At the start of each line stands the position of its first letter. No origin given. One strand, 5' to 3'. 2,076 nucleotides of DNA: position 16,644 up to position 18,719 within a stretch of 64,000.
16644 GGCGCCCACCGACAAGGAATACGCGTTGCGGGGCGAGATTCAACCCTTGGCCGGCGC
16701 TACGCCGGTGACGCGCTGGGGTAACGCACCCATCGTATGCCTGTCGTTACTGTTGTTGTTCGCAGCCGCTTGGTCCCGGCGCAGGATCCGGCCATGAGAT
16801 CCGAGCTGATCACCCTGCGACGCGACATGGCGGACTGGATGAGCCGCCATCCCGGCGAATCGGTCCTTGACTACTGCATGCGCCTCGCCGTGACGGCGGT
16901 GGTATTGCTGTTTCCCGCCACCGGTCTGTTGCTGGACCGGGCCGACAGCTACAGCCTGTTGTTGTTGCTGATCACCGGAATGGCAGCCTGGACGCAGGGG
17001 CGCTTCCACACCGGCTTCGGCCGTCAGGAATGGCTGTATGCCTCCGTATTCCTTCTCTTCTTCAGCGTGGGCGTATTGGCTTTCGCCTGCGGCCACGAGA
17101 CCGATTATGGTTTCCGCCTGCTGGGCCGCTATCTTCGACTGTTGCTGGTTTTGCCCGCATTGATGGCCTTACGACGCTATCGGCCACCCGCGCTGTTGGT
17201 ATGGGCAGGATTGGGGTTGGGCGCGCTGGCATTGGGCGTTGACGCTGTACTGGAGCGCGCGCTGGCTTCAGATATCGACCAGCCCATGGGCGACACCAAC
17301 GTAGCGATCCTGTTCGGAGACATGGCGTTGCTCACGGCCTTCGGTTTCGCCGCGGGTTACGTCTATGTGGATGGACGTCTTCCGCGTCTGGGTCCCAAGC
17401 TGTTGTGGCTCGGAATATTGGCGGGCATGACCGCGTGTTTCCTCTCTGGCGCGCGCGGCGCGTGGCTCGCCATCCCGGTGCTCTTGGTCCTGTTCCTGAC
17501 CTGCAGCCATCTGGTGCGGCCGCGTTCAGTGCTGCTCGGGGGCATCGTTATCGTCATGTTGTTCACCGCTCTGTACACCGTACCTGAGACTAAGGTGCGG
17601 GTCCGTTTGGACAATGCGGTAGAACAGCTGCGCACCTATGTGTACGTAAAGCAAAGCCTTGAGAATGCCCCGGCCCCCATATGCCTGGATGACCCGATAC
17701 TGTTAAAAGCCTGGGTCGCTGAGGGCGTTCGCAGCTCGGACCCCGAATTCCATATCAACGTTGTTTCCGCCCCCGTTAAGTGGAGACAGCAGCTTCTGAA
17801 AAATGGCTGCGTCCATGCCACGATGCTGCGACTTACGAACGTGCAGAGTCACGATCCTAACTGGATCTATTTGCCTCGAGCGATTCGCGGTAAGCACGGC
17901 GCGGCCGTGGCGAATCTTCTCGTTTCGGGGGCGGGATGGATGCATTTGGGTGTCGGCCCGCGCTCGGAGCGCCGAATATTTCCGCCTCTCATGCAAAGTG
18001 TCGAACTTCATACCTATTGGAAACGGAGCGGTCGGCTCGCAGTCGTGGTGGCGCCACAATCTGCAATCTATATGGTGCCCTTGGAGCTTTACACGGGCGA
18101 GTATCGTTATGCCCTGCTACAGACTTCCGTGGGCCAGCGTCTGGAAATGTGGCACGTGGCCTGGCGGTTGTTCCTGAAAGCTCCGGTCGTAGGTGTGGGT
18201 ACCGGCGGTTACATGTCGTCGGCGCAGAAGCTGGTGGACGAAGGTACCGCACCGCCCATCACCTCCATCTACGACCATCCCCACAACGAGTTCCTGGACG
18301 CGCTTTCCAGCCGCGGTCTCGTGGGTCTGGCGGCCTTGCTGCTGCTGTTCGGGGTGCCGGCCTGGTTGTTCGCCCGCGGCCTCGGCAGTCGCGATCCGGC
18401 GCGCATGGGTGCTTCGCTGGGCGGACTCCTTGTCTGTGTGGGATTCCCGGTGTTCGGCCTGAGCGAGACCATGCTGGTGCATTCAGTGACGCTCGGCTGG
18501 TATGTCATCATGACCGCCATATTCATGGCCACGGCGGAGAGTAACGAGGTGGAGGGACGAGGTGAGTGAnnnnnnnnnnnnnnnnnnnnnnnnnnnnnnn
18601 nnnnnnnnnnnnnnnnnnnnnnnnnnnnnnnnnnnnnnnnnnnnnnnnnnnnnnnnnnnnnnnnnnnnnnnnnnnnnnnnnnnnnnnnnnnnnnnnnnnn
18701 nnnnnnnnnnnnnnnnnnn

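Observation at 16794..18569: Wzy_C-family protein translationally coupled to lnt, with a lower-GC ~170-aa periplasmic insertion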

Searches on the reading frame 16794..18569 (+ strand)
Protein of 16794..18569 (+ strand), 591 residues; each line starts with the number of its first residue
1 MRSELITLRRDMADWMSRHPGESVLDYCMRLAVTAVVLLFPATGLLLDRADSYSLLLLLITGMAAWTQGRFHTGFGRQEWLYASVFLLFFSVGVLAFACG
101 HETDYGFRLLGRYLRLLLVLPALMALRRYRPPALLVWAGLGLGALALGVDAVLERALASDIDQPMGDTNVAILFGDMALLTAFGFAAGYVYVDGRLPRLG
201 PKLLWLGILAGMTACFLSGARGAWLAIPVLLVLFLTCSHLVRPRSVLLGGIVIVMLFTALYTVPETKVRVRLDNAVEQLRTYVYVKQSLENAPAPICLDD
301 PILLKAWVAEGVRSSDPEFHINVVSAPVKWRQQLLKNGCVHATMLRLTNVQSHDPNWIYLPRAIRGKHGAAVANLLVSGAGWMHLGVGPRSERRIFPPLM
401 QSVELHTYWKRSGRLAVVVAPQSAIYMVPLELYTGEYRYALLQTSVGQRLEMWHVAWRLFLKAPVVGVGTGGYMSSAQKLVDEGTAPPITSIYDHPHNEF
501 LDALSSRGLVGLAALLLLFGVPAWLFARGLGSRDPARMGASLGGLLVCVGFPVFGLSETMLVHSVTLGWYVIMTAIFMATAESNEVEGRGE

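Call 6: search_protein_families(library=pfam, proteins=[window:16794-18569:+], max_evalue=0.01)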
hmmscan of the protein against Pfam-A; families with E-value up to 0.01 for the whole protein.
window:16794-18569:+ (591 aa): 1 family
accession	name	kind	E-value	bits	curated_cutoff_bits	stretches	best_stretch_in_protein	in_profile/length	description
PF04932.20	Wzy_C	-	5.1e-15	56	31.7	2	440-516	75-149/149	O-Antigen ligase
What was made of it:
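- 16794..18569 (+): Gene X: a 591-aa WaaL-like (Wzy_C, GT-C fold) inner-membrane glycan ligase with an inserted periplasmic domain. Pfam Wzy_C (call 6).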

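Call 8: search_protein_families(library=ncbifam, proteins=[window:16794-18569:+], max_evalue=1)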
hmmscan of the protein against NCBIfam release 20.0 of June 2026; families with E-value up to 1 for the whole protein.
window:16794-18569:+ (591 aa): 3 families
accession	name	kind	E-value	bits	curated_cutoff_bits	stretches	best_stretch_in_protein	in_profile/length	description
TIGR03097.1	PEP_O_lig_1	hypoth_equivalog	7.3e-05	21.8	188.1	1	444-520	270-342/408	putative O-glycosylation ligase, exosortase A system-associated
NF058641.1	TfpM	equivalog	0.0003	19.9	600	1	437-517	235-302/421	O-linking oligosaccharyltransferase TfpM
NF012031.0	PRK15487.1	equivalog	0.021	13.9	277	1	434-520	255-344/404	O-antigen ligase RfaL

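Call 10: find_homologous_proteins(query=window:16794-18569:+, max_evalue=0.001)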
Query window:16794-18569:+ (591 aa): 105 proteins with E <= 0.001 among 8000 candidates.
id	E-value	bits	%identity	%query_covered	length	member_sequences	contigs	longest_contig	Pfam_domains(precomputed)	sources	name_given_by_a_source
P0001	0.0e+0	1329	100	100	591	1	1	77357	PF04932.21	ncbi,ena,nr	ncbi:MAG TPA: O-antigen ligase family protein [Gammaproteobacteria bacterium]|nr:O-antigen ligase fa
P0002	1.3e-281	953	72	100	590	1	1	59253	PF04932.21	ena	-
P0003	1.5e-277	940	71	100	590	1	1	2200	PF04932.21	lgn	-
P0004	1.3e-276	937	71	100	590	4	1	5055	PF04932.21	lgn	-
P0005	7.4e-273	924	70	100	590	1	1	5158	PF04932.21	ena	-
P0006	1.2e-269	914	71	100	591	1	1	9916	PF04932.21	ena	-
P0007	4.6e-253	859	65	99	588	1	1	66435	PF04932.21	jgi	-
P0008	2.8e-241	820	64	99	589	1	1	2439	PF04932.21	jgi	jgi:hypothetical protein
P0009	4.5e-238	810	62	100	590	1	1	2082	PF04932.21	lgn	-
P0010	1.3e-237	808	63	99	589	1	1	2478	PF04932.21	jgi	jgi:O-antigen ligase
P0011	1.6e-236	804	63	99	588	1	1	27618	PF04932.21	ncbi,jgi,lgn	ncbi:MAG TPA: O-antigen ligase family protein [Gammaproteobacteria bacterium]|jgi:hypothetical prote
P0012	2.2e-233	794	61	99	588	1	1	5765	PF04932.21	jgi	-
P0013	1.1e-229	782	62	99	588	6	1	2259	PF04932.21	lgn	-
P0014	1.2e-221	755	59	99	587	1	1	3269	PF04932.21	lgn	-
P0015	2.9e-218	744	58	99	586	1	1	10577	PF04932.21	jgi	jgi:O-antigen ligase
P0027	1.4e-197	676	55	98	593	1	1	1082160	PF04932.21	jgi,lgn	jgi:O-antigen ligase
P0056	1.4e-167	577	49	96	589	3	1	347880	PF04932.21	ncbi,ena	-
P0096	8.5e-86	307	33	96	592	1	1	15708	PF04932.21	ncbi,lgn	-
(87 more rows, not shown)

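Call 13: find_encoding_contigs(protein=P0027, flank=8000, max_places=2)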
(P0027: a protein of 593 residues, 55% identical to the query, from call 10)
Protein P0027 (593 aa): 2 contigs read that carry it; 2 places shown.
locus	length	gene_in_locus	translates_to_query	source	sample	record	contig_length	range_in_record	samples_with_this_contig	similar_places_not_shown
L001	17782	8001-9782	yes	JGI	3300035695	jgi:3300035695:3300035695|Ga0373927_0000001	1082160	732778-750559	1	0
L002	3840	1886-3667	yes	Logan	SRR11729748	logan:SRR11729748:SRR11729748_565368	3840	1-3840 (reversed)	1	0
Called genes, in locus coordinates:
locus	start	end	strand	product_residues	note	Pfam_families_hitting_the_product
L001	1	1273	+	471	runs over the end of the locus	PF02878:PGM_PMM_I, PF02879:PGM_PMM_II, PF02880:PGM_PMM_III, PF00408:PGM_PMM_IV (weak)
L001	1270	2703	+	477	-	PF00483:NTP_transferase, PF12804:NTP_transf_3 (faint), PF22640:ManC_GMP_beta-helix, PF01050:MannoseP_isomer, PF07883:Cupin_2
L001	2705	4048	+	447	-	PF00919:UPF0004, PF04055:Radical_SAM, PF01938:TRAM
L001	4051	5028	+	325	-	PF02562:PhoH, PF13604:AAA_30, PF13245:AAA_19 (weak)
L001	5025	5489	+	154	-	PF02130:YbeY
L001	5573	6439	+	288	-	PF21917:NMB0537_N, PF00571:CBS, PF03471:CorC_HlyC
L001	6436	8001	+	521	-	PF20154:LNT_N, PF00795:CN_hydrolase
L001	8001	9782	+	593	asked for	PF04932:Wzy_C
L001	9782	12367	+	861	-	PF00133:tRNA-synt_1, PF09334:tRNA-synt_1g, PF13603:tRNA-synt_1_2, PF00133:tRNA-synt_1 (weak), PF08264:Anticodon_1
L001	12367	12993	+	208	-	PF04390:LptE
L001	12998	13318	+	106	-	-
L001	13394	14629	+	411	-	-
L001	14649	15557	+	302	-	PF01297:ZnuA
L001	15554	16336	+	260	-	PF00950:ABC-3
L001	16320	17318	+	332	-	PF06144:DNA_pol3_delta, PF14840:DNA_pol3_delt_C (weak)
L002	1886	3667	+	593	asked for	PF04932:Wzy_C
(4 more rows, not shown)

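Call 14: find_encoding_contigs(protein=P0056, flank=8000, max_places=2)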
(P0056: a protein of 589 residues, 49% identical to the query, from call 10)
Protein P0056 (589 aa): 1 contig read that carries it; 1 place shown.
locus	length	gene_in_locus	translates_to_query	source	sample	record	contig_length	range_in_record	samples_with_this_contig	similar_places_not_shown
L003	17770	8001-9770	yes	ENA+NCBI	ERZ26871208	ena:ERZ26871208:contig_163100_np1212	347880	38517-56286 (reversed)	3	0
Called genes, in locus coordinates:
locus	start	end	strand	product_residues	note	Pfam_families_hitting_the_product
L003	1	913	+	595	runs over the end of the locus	PF13727:CoA_binding_3, PF13460:NAD_binding_10 (faint), PF01073:3Beta_HSD, PF01370:Epimerase, PF02719:Polysacc_synt_2, PF04321:RmlD_sub_bind, PF16363:GDP_Man_Dehyd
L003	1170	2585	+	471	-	PF02878:PGM_PMM_I, PF02879:PGM_PMM_II, PF02880:PGM_PMM_III, PF00408:PGM_PMM_IV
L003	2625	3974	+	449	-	PF00483:NTP_transferase, PF22640:ManC_GMP_beta-helix, PF01050:MannoseP_isomer, PF07883:Cupin_2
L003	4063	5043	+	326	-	PF02562:PhoH, PF13604:AAA_30 (weak), PF13245:AAA_19 (weak)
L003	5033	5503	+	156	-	PF02130:YbeY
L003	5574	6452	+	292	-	PF21917:NMB0537_N, PF00571:CBS, PF03471:CorC_HlyC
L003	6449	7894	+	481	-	PF20154:LNT_N, PF00795:CN_hydrolase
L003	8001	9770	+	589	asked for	PF04932:Wzy_C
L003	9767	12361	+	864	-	PF00133:tRNA-synt_1, PF09334:tRNA-synt_1g, PF13603:tRNA-synt_1_2, PF00133:tRNA-synt_1, PF08264:Anticodon_1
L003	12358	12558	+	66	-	-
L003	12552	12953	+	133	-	PF04390:LptE (weak)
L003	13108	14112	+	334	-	PF06144:DNA_pol3_delta, PF21694:DNA_pol3_delta_C (weak), PF14840:DNA_pol3_delt_C (weak)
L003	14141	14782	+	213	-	PF01467:CTP_transf_like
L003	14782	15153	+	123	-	PF02410:RsfS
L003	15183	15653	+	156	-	PF02590:SPOUT_MTase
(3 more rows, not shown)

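Call 15: find_encoding_contigs(protein=P0096, flank=8000, max_places=2)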
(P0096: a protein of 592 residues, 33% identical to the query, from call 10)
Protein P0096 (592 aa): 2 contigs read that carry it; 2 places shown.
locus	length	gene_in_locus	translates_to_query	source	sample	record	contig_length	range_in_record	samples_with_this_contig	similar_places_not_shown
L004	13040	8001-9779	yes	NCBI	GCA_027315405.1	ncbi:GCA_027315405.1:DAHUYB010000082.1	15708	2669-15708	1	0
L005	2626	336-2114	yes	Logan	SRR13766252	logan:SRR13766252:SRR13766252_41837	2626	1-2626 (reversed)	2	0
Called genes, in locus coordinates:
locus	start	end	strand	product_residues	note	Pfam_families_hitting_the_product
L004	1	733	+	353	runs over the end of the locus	PF01073:3Beta_HSD, PF01370:Epimerase, PF02719:Polysacc_synt_2, PF04321:RmlD_sub_bind, PF16363:GDP_Man_Dehyd, PF07993:NAD_binding_4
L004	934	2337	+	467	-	PF00919:UPF0004, PF04055:Radical_SAM, PF01938:TRAM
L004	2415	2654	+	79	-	PF02604:PhdYeFM_antitox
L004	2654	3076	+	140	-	PF01850:PIN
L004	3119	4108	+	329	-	PF02562:PhoH, PF13245:AAA_19 (weak), PF13604:AAA_30 (weak)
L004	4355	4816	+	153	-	PF02130:YbeY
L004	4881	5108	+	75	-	PF04014:MazE_antitoxin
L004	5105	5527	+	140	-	PF01850:PIN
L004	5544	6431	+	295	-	PF21917:NMB0537_N, PF00571:CBS, PF03471:CorC_HlyC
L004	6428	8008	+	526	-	PF20154:LNT_N, PF00795:CN_hydrolase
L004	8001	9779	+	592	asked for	PF04932:Wzy_C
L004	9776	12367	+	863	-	PF00133:tRNA-synt_1, PF09334:tRNA-synt_1g, PF13603:tRNA-synt_1_2, PF00133:tRNA-synt_1, PF08264:Anticodon_1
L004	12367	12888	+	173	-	PF04390:LptE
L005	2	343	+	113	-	?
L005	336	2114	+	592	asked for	PF04932:Wzy_C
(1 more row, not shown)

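Call 16: find_related_loci(query=A1, collection=genome_contigs, flank=6000)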
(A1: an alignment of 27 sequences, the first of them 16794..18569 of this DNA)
Query A1 (591 aa) in genome_contigs; peptide patterns used: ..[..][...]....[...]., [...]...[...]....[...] (x = any residue, [..] = any of these).
192 stretches matched a pattern; 105 encode a relative of the query (tblastn E <= 1e-3); the best 80 are kept; 80 distinct loci.
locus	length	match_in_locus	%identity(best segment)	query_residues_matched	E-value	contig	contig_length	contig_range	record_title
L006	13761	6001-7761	54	1-590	0e+0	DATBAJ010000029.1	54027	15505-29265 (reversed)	MAG TPA_asm: Gammaproteobacteria bacterium isolate SMAG_U5729 k141_607288, whole genome shotgun sequence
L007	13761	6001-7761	54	1-590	1e-177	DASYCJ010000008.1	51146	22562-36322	MAG TPA_asm: Gammaproteobacteria bacterium isolate SMAG_U4930 k141_587871, whole genome shotgun sequence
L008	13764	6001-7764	53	4-591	2e-169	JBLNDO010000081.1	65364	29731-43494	MAG: Bacillota bacterium isolate MAG97 PRJNA917189_bin4_renamed_80, whole genome shotgun sequence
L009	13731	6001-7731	48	15-591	5e-158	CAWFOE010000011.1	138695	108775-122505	MAG: uncultured proteobacterium isolate MFD06092.bin.2.155 genome assembly, contig: contig_67923, whole genome shotgun s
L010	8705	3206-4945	53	4-582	1e-157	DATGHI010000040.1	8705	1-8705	MAG TPA_asm: Gammaproteobacteria bacterium isolate SMAG_U9777 k141_781157, whole genome shotgun sequence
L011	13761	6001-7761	51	1-584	2e-151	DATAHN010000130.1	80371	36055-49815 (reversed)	MAG TPA_asm: Gammaproteobacteria bacterium isolate SMAG_U6856 k141_2771278, whole genome shotgun sequence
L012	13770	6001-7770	52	1-585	1e-145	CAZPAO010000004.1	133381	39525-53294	MAG TPA_asm: uncultured Gammaproteobacteria bacterium isolate binchicken_co50_240 genome assembly, contig: NODE_89_lengt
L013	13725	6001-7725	47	15-591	2e-144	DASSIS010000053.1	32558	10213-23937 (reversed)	MAG TPA_asm: Gammaproteobacteria bacterium isolate SMAG_U1094 k141_83209, whole genome shotgun sequence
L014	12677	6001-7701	48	22-589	3e-141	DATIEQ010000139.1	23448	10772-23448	MAG TPA_asm: Gammaproteobacteria bacterium isolate SMAG_U16373 k141_477826, whole genome shotgun sequence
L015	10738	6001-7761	63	1-588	0e+0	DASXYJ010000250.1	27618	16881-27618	MAG TPA_asm: Gammaproteobacteria bacterium isolate SMAG_U4821 k141_237677, whole genome shotgun sequence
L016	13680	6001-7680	34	26-584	2e-95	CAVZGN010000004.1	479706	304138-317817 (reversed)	MAG: uncultured proteobacterium isolate MFD03044.bin.1.30 genome assembly, contig: contig_53660, whole genome shotgun se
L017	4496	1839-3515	35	26-583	6e-93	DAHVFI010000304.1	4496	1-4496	MAG TPA_asm: Gammaproteobacteria bacterium isolate clean1713 k141_81008, whole genome shotgun sequence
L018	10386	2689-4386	31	26-584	6e-89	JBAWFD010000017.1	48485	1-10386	MAG: Gammaproteobacteria bacterium isolate MFD05722_ilm_asm_bin28 k127_310361, whole genome shotgun sequence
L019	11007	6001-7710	33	17-584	1e-86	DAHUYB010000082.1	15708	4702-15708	MAG TPA_asm: Gammaproteobacteria bacterium isolate clean268 k141_224217, whole genome shotgun sequence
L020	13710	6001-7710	36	29-589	1e-86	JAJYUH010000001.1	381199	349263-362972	MAG: Natronospirales bacterium isolate DX4.bin23 NODE_3_length_381199_cov_83.922973, whole genome shotgun sequence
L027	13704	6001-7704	34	29-590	2e-75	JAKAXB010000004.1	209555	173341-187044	MAG: Natronospirales bacterium isolate YP5.bin20 NODE_24_length_209555_cov_27.729721, whole genome shotgun sequence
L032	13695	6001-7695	34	29-587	2e-80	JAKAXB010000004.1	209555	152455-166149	MAG: Natronospirales bacterium isolate YP5.bin20 NODE_24_length_209555_cov_27.729721, whole genome shotgun sequence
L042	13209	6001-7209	34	33-585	9e-26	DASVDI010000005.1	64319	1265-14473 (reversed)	MAG TPA_asm: Gammaproteobacteria bacterium isolate SMAG_U2029 k141_1369529, whole genome shotgun sequence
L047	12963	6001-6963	29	106-578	3e-17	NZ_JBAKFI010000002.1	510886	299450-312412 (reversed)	Spiribacter onubensis strain ag22IC4-221 NODE_2_length_510886_cov_121.451411, whole genome shotgun sequence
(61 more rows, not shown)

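Call 25: search_solved_structures(query=A1, max_evalue=1, show_alignments=2)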
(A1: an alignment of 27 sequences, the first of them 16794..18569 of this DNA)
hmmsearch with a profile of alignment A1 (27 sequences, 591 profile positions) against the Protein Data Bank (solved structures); distinct sequences matched with E-value up to 1: 1.
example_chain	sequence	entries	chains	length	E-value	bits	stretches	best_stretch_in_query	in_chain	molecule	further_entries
7tpg_B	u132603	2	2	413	1.3e-26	96.2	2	436-585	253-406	Putative cell surface polysaccharide polymerase/ligase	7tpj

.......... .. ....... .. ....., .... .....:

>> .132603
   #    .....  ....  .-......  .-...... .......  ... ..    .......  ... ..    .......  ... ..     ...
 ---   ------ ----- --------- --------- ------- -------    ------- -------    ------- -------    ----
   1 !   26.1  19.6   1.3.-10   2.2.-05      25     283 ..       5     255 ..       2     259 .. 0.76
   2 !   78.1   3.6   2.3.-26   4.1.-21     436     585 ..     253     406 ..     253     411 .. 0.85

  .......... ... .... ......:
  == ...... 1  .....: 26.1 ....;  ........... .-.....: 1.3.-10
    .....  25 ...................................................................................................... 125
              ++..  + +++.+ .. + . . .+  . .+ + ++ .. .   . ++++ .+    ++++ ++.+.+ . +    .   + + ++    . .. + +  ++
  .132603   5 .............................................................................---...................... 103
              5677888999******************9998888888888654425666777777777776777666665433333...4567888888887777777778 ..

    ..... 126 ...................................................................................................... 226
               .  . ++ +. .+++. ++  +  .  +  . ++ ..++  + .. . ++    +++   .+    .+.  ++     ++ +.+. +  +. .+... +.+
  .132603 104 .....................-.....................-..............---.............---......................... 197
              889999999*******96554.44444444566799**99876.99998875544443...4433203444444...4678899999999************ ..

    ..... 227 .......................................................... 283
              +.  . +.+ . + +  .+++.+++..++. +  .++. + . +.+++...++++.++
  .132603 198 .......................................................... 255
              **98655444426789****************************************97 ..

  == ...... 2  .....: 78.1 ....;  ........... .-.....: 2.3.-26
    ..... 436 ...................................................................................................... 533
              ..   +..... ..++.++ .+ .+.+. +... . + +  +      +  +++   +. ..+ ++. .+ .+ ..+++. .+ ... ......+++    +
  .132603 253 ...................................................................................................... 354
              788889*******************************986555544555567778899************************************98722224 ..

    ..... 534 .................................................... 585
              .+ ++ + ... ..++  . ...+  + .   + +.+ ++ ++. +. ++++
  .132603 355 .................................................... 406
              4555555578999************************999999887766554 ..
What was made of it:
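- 16794..18569 (+): 7TPG WaaL is the only PDB sequence hit, E 1.3e-26 (call 25).
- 16794..17642 (+): N-terminal membrane core (aa 1-283). It includes the invariant SGxRGAW motif (R221, nt 17454-17456) and the periplasmic helix aa 268-291. Aligns to CmWaaL residues 5-255 (call 25).
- Checked: Against Cupriavidus WaaL (7TPG), aa 25-283 align to chain 5-255 and aa 436-585 to chain 253-406 (call 25).
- The only solved relative is C. metallidurans WaaL, matched over both halves (E 1.3e-26, call 25). The full-length match is to WaaL (call 25).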
